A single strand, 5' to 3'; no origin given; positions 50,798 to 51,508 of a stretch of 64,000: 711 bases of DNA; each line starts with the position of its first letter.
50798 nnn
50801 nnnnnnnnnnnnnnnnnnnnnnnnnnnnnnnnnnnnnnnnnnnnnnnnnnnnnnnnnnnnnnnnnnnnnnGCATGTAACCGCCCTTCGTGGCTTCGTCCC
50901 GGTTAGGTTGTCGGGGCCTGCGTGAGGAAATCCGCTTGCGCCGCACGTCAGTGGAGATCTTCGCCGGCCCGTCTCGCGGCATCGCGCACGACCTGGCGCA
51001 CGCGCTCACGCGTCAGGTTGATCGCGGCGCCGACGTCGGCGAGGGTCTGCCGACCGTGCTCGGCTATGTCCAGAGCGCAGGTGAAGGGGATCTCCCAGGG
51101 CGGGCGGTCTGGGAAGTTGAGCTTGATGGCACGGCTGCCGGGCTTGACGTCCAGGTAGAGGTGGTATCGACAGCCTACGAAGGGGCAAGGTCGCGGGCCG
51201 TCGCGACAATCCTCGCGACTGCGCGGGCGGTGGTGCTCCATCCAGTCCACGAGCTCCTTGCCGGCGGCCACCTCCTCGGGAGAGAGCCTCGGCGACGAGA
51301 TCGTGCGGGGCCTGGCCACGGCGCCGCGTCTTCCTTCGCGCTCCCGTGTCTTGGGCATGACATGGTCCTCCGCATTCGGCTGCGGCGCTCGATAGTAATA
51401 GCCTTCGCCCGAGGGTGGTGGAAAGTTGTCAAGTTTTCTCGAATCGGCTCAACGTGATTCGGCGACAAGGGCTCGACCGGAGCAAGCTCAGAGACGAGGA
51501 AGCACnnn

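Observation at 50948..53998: Sigma-region-4-type HTH gene divergent from a HerA/TraG-like P-loop ATPase with a large N-terminal domain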

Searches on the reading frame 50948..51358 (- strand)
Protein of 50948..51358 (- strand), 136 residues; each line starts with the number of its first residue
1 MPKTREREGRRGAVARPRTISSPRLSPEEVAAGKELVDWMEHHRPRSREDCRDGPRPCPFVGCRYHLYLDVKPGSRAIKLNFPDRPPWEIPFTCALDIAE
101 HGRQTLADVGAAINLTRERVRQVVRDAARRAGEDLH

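Call 6: search_protein_families(library=pfam, proteins=[window:50948-51358:-], max_evalue=0.01)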
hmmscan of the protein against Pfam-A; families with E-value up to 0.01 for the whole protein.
window:50948-51358:- (136 aa): 1 family
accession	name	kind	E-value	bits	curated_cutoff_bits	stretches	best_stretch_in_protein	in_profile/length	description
PF04545.22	Sigma70_r4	-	0.00017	21.5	24.1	1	104-130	21-47/50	Sigma-70, region 4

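Call 7: search_protein_families(library=padloc, proteins=[window:50948-51358:-], max_evalue=0.01)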
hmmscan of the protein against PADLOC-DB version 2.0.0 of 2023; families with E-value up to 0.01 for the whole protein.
window:50948-51358:- (136 aa): 0 families

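Call 8: search_protein_families(library=ncbifam, proteins=[window:50948-51358:-], max_evalue=0.01)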
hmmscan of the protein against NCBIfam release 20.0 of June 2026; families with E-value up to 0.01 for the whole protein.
window:50948-51358:- (136 aa): 7 families
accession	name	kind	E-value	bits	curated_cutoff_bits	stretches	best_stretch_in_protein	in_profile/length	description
TIGR02394.1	rpoS_proteo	equivalog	8.6e-05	22.2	378.7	1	100-130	239-269/285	RNA polymerase sigma factor RpoS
NF004207.0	PRK05657.1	equivalog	0.00011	21.6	394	1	100-131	282-313/329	RNA polymerase sigma factor RpoS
TIGR02393.1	RpoD_Cterm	equivalog_domain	0.0019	17.8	354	1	98-130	191-223/238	RNA polymerase sigma factor RpoD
NF005642.0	PRK07405.1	subfamily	0.002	17.4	524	1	104-129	278-303/318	RNA polymerase sigma factor SigD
TIGR02997.1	Sig70-cyanoRpoD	subfamily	0.0023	17.2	384.5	1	99-128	265-294/298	RNA polymerase sigma factor, RpoD/SigA family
NF004208.0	PRK05658.1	equivalog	0.0046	16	555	1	102-130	587-615/631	RNA polymerase sigma factor RpoD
NF004562.0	PRK05901.1-4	equivalog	0.0049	15.4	779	1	103-130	512-539/571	RNA polymerase sigma factor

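Call 46: search_protein_families(library=phrogs, proteins=[window:50948-51358:-], max_evalue=0.01)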
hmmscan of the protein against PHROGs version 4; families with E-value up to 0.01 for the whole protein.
window:50948-51358:- (136 aa): 0 families

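Call 73: list_cluster_members(proteins=[P0001, window:50948-51355:-, window:54077-54415:+, window:48342-50867:+])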
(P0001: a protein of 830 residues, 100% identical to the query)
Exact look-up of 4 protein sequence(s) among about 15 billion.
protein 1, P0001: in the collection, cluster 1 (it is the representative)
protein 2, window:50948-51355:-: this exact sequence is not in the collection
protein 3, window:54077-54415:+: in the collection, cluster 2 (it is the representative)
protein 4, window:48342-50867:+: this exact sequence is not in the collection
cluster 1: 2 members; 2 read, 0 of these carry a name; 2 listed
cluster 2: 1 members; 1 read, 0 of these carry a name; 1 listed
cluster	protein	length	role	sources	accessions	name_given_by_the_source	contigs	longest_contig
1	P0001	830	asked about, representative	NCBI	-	-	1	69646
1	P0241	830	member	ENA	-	-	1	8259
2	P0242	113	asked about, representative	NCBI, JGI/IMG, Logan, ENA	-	-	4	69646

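Call 74: find_homologous_proteins(query=window:50948-51355:-, max_evalue=0.01)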
Query window:50948-51355:- (135 aa): 1980 proteins with E <= 0.01 among 2185 candidates; the best 120 are listed.
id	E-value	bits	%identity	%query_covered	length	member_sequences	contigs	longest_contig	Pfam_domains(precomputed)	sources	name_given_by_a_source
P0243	1.1e-86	306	100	100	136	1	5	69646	-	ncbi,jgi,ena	-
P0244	1.3e-51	192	72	87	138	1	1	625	-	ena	-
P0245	1.3e-41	160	60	87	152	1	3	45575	PF04545.23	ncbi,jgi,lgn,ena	-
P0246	6.9e-41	157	56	91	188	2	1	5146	PF04545.23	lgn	-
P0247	7.2e-41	157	56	91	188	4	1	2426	PF04545.23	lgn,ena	-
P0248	9.0e-41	157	54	93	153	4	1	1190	PF04545.23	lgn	-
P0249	1.0e-40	157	57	87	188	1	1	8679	PF04545.23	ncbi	-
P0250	1.3e-40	157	56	90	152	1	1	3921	PF04545.23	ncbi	-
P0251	1.3e-40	156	62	80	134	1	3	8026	PF04545.23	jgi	-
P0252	1.7e-39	153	56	88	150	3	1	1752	PF04545.23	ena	-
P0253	2.2e-39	152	57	85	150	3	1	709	PF04545.23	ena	-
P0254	2.6e-39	152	55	95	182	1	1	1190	PF04545.23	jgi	-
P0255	3.4e-39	152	53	88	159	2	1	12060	PF04545.23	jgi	jgi:hypothetical protein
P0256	3.4e-39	152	54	93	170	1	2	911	PF04545.23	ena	-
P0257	3.6e-39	152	54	92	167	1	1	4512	PF04545.23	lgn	-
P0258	5.5e-39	151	53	88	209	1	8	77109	PF04545.23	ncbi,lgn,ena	-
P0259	7.6e-39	151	55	84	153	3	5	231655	PF04545.23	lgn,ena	-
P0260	8.3e-39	151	56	85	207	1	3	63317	PF04545.23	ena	-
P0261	1.1e-38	150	56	94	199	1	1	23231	PF04545.23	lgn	-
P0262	1.2e-38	150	53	91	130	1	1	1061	PF04545.23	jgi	-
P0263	2.0e-38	149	57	80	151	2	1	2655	PF04545.23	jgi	jgi:hypothetical protein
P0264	2.2e-38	149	55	84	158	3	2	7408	PF04545.23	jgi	jgi:hypothetical protein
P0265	4.1e-38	148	55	84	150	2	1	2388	PF04545.23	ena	-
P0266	5.9e-38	148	55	84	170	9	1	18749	PF04545.23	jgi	jgi:hypothetical protein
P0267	6.4e-38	148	52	88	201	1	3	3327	PF04545.23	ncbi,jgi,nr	ncbi:MAG: DNA-binding protein [Deltaproteobacteria bacterium]|nr:DNA-binding protein [Deltaproteobac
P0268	6.6e-38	148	55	85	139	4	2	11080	PF04545.23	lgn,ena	-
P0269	8.5e-38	147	52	88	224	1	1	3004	PF04545.23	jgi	-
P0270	8.9e-38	147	56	89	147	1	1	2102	PF04545.23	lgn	-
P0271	9.6e-38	147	56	87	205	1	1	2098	PF04545.23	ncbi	-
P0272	1.4e-37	147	50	96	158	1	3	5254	PF04545.23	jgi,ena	jgi:hypothetical protein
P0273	1.5e-37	147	55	85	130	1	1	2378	PF04545.23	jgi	jgi:Sigma-70, region 4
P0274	1.6e-37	146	58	87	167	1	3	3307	PF04545.23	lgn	-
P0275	2.3e-37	146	54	90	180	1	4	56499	PF04545.23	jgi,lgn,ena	jgi:hypothetical protein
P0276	2.7e-37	146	62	78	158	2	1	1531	PF04545.23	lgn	-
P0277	2.7e-37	146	62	78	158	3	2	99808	PF04545.23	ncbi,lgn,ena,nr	ncbi:MAG: DNA-binding protein [Deltaproteobacteria bacterium HGW-Deltaproteobacteria-14]|nr:MAG: DNA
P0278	2.9e-37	146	56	89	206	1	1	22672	PF04545.23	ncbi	-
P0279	3.1e-37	146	53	88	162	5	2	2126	PF04545.23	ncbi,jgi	jgi:hypothetical protein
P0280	3.4e-37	145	50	93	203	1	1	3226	PF04545.23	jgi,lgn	-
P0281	3.6e-37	145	62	78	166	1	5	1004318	PF04545.23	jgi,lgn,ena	-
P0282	3.8e-37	145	55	87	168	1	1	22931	PF04545.23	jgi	-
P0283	4.7e-37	145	62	78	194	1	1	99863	PF04545.23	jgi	jgi:hypothetical protein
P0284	7.9e-37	144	59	84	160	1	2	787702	PF04545.23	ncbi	-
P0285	1.5e-36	143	59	78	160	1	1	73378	PF04545.23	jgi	-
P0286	1.9e-36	143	52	85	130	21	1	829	PF04545.23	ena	-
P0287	2.0e-36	143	50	96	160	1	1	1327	PF04545.23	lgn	-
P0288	2.3e-36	143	55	90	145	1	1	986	PF04545.23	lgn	-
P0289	2.3e-36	143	59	84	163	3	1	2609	PF04545.23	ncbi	-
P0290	3.9e-36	142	55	90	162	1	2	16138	PF04545.23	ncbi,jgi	jgi:hypothetical protein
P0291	4.9e-36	142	57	84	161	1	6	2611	PF04545.23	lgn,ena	-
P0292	6.4e-36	141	58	88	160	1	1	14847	PF04545.23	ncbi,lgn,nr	ncbi:MAG: DNA-binding protein [Proteobacteria bacterium]|nr:MAG: DNA-binding protein [Pseudomonadota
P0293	6.8e-36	141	58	80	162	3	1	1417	PF04545.23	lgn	-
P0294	8.1e-36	141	57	90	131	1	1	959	PF04545.23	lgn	-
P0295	8.3e-36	141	56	89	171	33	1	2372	PF04545.23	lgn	-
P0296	9.1e-36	141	57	86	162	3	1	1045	PF04545.23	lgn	-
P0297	9.4e-36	141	54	90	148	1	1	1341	PF04545.23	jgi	jgi:hypothetical protein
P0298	1.0e-35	141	56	79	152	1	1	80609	PF04545.23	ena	-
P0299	1.4e-35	140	57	84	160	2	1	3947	PF04545.23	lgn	-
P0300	1.6e-35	140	57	85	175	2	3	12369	PF04545.23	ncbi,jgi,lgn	-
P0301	1.6e-35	140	57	78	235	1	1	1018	PF04545.23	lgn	-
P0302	1.7e-35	140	54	90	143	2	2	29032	PF04545.23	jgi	jgi:hypothetical protein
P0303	2.2e-35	140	55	85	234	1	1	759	PF04545.23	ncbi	-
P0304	2.3e-35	139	58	80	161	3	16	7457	PF04545.23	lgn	-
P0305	2.6e-35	139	55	90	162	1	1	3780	PF04545.23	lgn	-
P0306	2.8e-35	139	56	80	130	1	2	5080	PF04545.23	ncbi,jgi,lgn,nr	ncbi:MAG: DNA-binding protein [Deltaproteobacteria bacterium]|nr:DNA-binding protein [Deltaproteobac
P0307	2.9e-35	139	53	92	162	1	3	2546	PF04545.23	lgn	-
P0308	2.9e-35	139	56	89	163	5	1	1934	PF04545.23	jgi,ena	-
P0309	2.9e-35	139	57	78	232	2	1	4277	PF04545.23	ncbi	-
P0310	3.2e-35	139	56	84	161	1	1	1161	PF04545.23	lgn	-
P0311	3.4e-35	139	51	86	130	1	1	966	PF04545.23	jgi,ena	jgi:hypothetical protein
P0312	3.6e-35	139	56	89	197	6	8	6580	PF04545.23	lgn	-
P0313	3.7e-35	139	56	79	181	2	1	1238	PF04545.23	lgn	-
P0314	5.0e-35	138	56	87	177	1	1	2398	PF04545.23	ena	-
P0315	5.3e-35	138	56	78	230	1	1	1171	PF04545.23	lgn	-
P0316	5.6e-35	138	59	79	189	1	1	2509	PF04545.23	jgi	-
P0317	5.9e-35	138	55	84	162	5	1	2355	PF04545.23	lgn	-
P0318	6.6e-35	138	57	80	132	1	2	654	PF04545.23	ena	-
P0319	7.7e-35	138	58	78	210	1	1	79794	PF04545.23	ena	-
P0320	8.0e-35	138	58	79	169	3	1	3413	PF04545.23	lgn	-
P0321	9.1e-35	138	53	94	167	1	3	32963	PF04545.23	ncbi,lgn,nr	ncbi:MAG: DNA-binding protein [Polyangiaceae bacterium]|nr:DNA-binding protein [Polyangiaceae bacter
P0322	9.1e-35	138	54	90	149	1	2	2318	PF04545.23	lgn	-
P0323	9.6e-35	137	58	79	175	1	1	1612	PF04545.23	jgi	-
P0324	1.1e-34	137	57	80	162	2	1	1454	PF04545.23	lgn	-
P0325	1.2e-34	137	57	79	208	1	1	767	PF04545.23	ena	-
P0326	1.3e-34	137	51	90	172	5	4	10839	PF04545.23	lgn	-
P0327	1.6e-34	137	54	89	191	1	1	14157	PF04545.23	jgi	jgi:hypothetical protein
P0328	1.7e-34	137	53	87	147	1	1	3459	PF04545.23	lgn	-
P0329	1.8e-34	137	56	79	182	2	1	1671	PF04545.23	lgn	-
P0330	1.9e-34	137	54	90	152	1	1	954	PF04545.23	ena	-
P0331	1.9e-34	136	55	87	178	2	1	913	PF04545.23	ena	-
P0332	2.3e-34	136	57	79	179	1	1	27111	PF04545.23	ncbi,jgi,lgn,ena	-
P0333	2.4e-34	136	57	79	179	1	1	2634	PF04545.23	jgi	jgi:hypothetical protein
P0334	2.5e-34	136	58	80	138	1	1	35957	PF04545.23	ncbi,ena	-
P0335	3.3e-34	136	56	80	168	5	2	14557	PF04545.23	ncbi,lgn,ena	-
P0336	3.5e-34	136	57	79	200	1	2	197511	PF04545.23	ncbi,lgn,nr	ncbi:MAG: sigma factor-like helix-turn-helix DNA-binding protein [Polyangiaceae bacterium]|nr:sigma 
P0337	3.7e-34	136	53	87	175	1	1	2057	PF04545.23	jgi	jgi:hypothetical protein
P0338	4.2e-34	135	55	79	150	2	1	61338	PF04545.23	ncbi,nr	ncbi:MAG: DNA-binding protein [Deltaproteobacteria bacterium]|nr:DNA-binding protein [Deltaproteobac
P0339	4.8e-34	135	56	78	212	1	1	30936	PF04545.23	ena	-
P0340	5.0e-34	135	58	79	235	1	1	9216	PF04545.23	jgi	jgi:hypothetical protein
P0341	5.9e-34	135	52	96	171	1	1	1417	PF04545.23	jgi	jgi:hypothetical protein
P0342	6.1e-34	135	52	90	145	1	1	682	PF04545.23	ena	-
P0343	6.1e-34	135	56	87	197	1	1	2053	PF04545.23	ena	-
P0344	6.6e-34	135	55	78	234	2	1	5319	PF04545.23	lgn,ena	-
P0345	7.2e-34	135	55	78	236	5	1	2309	PF04545.23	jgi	jgi:hypothetical protein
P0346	7.6e-34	135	53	87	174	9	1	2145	PF04545.23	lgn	-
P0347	8.4e-34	134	54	79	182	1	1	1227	PF04545.23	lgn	-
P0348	9.2e-34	134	56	78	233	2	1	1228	PF04545.23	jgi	-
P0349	9.3e-34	134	59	79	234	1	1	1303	PF04545.23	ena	-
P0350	9.3e-34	134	56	90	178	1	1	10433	PF04545.23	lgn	-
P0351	9.5e-34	134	56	78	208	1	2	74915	PF04545.23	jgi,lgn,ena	jgi:hypothetical protein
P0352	1.1e-33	134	54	77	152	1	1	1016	PF04545.23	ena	-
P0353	1.1e-33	134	53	90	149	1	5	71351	PF04545.23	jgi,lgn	jgi:hypothetical protein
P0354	1.1e-33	134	58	79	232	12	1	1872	PF04545.23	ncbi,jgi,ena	jgi:hypothetical protein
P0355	1.1e-33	134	55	79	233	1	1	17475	PF04545.23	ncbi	-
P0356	1.2e-33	134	59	79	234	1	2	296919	PF04545.23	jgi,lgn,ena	-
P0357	1.2e-33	134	53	90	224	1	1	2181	PF04545.23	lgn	-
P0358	1.3e-33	134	58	79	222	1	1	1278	PF04545.23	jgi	jgi:hypothetical protein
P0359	1.4e-33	134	55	80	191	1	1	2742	PF04545.23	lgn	-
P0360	1.4e-33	134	55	78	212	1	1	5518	PF04545.23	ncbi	-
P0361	1.5e-33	134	59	79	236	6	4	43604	PF04545.23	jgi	jgi:hypothetical protein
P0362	1.6e-33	134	55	78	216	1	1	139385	PF04545.23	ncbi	ncbi:MAG: sigma factor-like helix-turn-helix DNA-binding protein [Polyangiaceae bacterium]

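Call 75: find_encoding_contigs(protein=P0281, flank=6000, max_places=2)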
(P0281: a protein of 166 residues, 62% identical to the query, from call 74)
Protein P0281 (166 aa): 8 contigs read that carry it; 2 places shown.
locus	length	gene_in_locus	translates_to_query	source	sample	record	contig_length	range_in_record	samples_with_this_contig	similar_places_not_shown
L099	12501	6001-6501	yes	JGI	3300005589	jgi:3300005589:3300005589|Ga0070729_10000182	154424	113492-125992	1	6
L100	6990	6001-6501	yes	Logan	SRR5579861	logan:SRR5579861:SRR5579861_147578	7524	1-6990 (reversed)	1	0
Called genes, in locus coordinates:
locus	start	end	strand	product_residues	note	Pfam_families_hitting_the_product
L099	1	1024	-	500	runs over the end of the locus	PF04715:, PF00425:Chorismate_bind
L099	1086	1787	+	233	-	PF02597:ThiS, PF02391:MoaE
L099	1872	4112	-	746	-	PF08298:AAA_PrkA, PF06798:PrkA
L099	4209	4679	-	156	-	-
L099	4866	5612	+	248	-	-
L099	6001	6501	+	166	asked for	PF04545:Sigma70_r4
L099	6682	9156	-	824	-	PF02190:LON_substr_bdg, PF00004:AAA, PF07728:AAA_5, PF22667:Lon_lid, PF05362:Lon_C, PF13541:ChlI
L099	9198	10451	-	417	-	PF06689:zf-C4_ClpX, PF05496:RuvB_N (faint), PF00004:AAA, PF07724:AAA_2, PF07728:AAA_5 (faint), PF13401:AAA_22 (faint), PF10431:ClpB_D2-small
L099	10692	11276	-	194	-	PF00574:CLP_protease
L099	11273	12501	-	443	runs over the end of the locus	PF05697:Trigger_N, PF00254:FKBP_C, PF05698:Trigger_C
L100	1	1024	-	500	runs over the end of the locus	PF04715:, PF00425:Chorismate_bind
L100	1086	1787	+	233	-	PF02597:ThiS, PF02391:MoaE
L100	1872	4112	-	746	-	PF08298:AAA_PrkA, PF06798:PrkA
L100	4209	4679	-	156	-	-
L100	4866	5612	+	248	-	-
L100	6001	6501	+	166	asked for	PF04545:Sigma70_r4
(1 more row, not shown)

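Call 76: find_encoding_contigs(protein=P0284, flank=6000, max_places=2)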
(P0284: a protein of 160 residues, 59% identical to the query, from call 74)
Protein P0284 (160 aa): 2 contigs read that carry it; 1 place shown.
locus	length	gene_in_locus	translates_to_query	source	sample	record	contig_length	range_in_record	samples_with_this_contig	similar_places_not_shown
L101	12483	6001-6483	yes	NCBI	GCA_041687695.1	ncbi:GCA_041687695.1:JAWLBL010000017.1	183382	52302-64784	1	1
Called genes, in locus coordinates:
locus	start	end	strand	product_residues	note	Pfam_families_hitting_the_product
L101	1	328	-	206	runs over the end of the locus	PF00117:GATase, PF07722:Peptidase_C26 (weak)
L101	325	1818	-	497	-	PF04715:, PF00425:Chorismate_bind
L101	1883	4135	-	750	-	PF08298:AAA_PrkA, PF06798:PrkA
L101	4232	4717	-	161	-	-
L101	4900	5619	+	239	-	-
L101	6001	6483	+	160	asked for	PF04545:Sigma70_r4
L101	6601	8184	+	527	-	PF02142:MGS, PF01808:AICARFT_IMPCHas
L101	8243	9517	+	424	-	PF02844:GARS_N, PF01071:GARS_A, PF02843:GARS_C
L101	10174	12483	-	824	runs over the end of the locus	PF02190:LON_substr_bdg, PF00004:AAA, PF07728:AAA_5, PF22667:Lon_lid, PF05362:Lon_C, PF13541:ChlI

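Call 77: find_encoding_contigs(protein=P0245, flank=6000, max_places=2)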
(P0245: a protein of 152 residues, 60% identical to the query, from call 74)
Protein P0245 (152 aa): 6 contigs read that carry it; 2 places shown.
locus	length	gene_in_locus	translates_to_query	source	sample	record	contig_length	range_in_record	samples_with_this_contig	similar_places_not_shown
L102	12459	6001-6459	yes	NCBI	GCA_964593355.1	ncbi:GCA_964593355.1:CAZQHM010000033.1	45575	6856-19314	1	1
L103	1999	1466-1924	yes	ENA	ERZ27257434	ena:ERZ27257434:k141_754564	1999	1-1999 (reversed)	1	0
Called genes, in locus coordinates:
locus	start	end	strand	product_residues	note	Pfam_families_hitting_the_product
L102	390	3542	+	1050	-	PF11617:Cu-binding_MopE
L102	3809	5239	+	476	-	-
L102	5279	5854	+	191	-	PF02525:Flavodoxin_2, PF03358:FMN_red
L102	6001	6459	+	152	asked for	PF04545:Sigma70_r4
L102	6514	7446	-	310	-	PF03462:PCRF, PF00472:RF-1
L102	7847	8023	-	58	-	-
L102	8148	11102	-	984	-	PF01833:TIG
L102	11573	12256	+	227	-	PF00730:HhH-GPD, PF00633:HHH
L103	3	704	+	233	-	?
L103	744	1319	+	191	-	PF02525:Flavodoxin_2, PF03358:FMN_red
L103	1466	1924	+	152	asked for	PF04545:Sigma70_r4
